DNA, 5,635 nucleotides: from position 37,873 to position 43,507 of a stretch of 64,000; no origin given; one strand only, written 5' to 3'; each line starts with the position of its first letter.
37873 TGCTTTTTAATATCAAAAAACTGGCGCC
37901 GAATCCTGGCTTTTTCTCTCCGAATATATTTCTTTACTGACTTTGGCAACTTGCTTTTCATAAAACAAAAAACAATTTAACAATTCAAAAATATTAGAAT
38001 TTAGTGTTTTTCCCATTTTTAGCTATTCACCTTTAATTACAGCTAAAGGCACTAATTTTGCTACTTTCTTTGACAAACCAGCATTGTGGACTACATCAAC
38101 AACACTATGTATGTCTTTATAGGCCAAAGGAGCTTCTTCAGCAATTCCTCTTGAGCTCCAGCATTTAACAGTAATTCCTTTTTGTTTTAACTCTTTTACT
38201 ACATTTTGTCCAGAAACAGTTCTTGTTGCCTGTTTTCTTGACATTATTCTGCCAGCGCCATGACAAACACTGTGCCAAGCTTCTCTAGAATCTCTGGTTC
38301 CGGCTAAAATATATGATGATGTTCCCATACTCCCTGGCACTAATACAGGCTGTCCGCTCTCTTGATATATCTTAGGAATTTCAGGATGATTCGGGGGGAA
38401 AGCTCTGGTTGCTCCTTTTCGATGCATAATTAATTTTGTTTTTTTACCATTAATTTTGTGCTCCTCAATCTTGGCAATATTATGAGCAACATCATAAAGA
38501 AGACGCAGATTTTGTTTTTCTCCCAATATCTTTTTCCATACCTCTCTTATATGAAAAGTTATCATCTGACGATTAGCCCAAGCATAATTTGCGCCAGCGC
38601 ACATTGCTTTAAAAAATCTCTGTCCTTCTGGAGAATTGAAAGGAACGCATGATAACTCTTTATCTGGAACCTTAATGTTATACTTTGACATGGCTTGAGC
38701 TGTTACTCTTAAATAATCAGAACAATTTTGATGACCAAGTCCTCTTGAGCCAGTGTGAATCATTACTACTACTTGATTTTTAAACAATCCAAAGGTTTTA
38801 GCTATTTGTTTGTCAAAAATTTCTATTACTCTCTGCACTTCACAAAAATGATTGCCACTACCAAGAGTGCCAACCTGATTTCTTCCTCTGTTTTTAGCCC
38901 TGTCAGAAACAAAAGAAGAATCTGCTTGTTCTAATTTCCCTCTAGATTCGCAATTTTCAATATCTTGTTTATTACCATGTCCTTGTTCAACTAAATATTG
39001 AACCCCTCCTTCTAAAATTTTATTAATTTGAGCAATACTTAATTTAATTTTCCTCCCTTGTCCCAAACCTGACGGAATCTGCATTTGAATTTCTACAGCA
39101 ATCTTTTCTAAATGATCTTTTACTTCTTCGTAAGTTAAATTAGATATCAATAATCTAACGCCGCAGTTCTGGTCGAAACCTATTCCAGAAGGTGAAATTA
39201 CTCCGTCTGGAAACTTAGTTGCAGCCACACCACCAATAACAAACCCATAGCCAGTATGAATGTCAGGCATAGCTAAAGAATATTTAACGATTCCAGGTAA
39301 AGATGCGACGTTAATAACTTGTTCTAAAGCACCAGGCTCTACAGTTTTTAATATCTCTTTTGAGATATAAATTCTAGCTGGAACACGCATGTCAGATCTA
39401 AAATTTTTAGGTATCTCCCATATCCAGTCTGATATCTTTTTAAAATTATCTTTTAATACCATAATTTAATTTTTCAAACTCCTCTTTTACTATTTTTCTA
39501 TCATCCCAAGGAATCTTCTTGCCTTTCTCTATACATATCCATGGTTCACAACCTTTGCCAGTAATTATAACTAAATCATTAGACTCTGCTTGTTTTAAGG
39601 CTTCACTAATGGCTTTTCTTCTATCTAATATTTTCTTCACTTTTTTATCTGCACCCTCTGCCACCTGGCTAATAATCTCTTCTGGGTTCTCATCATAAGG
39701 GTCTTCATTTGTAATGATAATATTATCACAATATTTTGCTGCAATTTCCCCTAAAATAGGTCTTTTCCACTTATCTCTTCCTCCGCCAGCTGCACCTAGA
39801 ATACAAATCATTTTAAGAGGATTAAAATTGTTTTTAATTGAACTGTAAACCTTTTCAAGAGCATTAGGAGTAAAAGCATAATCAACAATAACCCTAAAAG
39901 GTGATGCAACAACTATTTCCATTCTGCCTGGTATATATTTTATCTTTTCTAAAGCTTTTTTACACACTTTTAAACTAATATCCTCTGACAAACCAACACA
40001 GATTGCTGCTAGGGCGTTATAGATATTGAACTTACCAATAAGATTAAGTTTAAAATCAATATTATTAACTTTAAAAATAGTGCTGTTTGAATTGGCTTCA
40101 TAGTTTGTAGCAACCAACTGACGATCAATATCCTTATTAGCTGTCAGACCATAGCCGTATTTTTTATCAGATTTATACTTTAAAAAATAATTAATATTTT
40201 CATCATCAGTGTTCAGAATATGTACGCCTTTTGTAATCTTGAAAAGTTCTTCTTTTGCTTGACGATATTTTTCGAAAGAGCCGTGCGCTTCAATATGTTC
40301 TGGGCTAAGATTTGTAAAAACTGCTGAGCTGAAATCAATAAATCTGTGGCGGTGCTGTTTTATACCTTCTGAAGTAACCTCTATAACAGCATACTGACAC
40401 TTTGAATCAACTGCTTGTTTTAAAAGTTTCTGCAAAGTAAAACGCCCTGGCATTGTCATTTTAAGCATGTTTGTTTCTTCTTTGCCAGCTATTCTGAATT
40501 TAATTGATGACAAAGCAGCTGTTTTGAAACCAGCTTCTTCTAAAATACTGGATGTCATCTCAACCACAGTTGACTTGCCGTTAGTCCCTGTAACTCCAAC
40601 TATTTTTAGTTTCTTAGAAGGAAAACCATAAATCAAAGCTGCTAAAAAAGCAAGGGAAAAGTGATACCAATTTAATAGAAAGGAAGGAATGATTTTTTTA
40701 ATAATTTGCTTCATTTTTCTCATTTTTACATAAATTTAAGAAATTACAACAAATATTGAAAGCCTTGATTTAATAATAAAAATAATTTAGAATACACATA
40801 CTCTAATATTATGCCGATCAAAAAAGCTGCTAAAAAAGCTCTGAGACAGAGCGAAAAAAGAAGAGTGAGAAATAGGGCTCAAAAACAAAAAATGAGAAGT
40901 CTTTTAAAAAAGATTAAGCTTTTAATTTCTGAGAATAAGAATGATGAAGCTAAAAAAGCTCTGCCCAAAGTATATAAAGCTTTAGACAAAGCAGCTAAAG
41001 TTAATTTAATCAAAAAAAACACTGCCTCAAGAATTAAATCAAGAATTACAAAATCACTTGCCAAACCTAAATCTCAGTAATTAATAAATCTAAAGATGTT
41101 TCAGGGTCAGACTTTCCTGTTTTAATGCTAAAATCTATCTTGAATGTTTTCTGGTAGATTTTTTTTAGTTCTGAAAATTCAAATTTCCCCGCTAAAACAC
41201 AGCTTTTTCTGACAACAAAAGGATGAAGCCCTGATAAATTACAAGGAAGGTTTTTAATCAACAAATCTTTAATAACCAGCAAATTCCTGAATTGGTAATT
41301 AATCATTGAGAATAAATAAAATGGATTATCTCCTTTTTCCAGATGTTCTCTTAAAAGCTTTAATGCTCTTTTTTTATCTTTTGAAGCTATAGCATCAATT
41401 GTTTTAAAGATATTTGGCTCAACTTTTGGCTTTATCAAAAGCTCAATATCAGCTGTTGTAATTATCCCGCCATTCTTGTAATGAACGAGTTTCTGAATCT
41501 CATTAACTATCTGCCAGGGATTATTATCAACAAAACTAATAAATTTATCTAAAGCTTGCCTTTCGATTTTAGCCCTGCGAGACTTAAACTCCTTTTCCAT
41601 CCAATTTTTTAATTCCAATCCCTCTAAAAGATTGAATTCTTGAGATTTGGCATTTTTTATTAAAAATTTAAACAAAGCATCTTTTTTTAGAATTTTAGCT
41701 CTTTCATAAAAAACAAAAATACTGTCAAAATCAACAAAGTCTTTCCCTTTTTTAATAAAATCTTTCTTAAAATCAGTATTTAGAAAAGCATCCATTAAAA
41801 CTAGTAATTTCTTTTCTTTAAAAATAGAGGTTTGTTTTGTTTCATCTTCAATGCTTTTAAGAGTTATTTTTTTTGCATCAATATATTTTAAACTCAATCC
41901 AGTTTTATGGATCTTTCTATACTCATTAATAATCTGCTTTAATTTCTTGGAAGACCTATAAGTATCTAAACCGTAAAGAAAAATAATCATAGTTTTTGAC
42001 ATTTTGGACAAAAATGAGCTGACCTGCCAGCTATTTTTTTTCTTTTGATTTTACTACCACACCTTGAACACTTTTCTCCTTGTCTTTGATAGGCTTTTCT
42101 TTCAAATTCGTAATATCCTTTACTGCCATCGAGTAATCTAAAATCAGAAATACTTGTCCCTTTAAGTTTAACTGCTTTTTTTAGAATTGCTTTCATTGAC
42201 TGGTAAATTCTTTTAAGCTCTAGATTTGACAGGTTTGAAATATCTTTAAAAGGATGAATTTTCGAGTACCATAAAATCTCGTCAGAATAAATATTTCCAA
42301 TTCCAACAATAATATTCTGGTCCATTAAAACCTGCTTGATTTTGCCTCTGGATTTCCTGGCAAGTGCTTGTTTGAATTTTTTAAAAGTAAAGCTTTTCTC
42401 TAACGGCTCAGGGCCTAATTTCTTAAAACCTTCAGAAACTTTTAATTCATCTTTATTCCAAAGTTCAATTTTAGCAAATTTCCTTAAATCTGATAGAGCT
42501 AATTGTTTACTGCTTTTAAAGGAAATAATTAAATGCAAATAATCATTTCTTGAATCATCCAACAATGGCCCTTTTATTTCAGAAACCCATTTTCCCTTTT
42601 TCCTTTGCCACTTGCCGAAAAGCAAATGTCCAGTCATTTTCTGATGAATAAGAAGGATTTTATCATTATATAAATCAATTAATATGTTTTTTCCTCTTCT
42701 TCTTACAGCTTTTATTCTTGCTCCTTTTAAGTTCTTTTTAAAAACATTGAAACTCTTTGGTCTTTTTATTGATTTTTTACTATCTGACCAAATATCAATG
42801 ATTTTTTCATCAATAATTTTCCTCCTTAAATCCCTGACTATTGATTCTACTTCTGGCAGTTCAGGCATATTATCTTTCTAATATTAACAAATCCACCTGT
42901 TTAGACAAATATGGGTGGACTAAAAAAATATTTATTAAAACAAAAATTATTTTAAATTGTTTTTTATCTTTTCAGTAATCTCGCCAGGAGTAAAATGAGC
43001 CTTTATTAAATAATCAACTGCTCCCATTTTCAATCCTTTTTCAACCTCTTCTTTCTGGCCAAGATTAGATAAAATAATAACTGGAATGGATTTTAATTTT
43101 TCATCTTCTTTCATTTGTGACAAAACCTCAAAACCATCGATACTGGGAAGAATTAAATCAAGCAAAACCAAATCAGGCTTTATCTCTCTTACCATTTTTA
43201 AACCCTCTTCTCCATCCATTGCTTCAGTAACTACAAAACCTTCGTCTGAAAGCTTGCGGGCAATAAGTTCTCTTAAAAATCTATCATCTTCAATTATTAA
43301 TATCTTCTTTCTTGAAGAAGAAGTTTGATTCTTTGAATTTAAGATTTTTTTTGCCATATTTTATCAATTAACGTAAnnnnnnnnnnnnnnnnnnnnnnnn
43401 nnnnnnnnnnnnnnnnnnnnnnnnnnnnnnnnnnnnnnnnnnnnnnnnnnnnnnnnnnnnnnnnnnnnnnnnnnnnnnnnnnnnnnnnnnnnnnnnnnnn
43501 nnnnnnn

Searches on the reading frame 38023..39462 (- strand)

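Call 64: search_protein_families(library=pfam, proteins=[window:38023-39462:-], max_evalue=0.00001)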
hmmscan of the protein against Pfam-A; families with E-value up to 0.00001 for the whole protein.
window:38023-39462:- (479 aa): 1 family
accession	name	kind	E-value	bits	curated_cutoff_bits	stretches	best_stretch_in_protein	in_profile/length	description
PF01139.22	RtcB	-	1.8e-169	565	27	1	48-478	1-426/426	tRNA-splicing ligase RtcB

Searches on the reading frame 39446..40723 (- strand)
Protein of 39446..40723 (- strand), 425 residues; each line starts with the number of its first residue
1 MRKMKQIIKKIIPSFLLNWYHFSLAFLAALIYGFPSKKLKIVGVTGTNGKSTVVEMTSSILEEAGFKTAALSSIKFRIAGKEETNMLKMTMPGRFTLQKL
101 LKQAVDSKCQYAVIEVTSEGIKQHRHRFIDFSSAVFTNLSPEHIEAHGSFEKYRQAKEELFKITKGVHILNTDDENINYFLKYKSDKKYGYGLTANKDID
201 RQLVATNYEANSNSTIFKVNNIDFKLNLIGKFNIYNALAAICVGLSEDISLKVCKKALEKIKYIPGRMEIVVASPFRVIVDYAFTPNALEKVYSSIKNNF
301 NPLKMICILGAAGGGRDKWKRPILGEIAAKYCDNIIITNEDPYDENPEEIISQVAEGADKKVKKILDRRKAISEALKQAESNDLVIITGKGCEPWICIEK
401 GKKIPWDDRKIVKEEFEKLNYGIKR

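Call 64: search_protein_families(library=pfam, proteins=[window:39446-40723:-], max_evalue=0.00001)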
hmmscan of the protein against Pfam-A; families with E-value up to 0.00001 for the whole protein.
window:39446-40723:- (425 aa): 2 families
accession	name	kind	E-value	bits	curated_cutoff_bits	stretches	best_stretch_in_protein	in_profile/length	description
PF08245.18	Mur_ligase_M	-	2.2e-45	155.6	24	1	44-243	1-199/200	Mur ligase middle domain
PF02875.26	Mur_ligase_C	-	3.7e-25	89.7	28.4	1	266-391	1-127/127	Mur ligase, glutamate ligase domain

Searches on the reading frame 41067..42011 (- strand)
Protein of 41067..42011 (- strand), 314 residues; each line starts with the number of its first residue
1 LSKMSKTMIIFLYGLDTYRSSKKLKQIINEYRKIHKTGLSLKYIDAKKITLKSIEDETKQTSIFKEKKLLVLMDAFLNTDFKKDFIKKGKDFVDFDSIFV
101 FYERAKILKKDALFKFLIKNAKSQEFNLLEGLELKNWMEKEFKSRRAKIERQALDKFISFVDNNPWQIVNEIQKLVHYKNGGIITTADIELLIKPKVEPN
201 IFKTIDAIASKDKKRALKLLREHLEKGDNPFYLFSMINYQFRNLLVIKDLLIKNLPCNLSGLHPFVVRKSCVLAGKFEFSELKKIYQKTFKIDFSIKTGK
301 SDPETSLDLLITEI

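Call 64: search_protein_families(library=pfam, proteins=[window:41067-42011:-], max_evalue=0.00001)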
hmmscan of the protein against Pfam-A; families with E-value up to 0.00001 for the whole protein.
window:41067-42011:- (314 aa): 1 family
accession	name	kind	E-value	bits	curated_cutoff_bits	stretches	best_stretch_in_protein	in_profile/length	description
PF21694.2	DNA_pol3_delta_C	-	2.3e-22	79.7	27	1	199-313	2-120/121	DNA polymerase III delta subunit, C-terminal domain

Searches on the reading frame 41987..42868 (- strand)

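Call 64: search_protein_families(library=pfam, proteins=[window:41987-42868:-], max_evalue=0.00001)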
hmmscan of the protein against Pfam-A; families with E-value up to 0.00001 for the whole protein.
window:41987-42868:- (293 aa): 3 families
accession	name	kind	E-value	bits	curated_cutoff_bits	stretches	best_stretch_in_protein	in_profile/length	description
PF06831.19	H2TH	-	1.2e-28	99.3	34.7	1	151-242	1-91/93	Formamidopyrimidine-DNA glycosylase H2TH domain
PF01149.29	Fapy_DNA_glyco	-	1.1e-25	91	25.5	1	1-133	1-116/117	Formamidopyrimidine-DNA glycosylase N-terminal domain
PF06827.20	zf-FPG_IleRS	-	1.7e-10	40.9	21.3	1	264-292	1-29/30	Zinc finger found in FPG and IleRS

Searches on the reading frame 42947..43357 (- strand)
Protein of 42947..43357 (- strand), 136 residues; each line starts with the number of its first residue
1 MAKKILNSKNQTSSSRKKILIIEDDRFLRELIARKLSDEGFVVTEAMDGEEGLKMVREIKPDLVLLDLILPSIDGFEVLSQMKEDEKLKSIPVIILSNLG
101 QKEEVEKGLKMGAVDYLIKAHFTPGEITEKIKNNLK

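Call 66: search_protein_families(library=pfam, proteins=[window:42947-43357:-], max_evalue=0.00001)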
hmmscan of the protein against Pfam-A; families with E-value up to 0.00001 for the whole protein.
window:42947-43357:- (136 aa): 1 family
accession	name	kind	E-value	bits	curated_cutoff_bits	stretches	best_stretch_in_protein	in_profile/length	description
PF00072.30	Response_reg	-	2.1e-27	95.9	30.2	1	19-131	1-110/111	Response regulator receiver domain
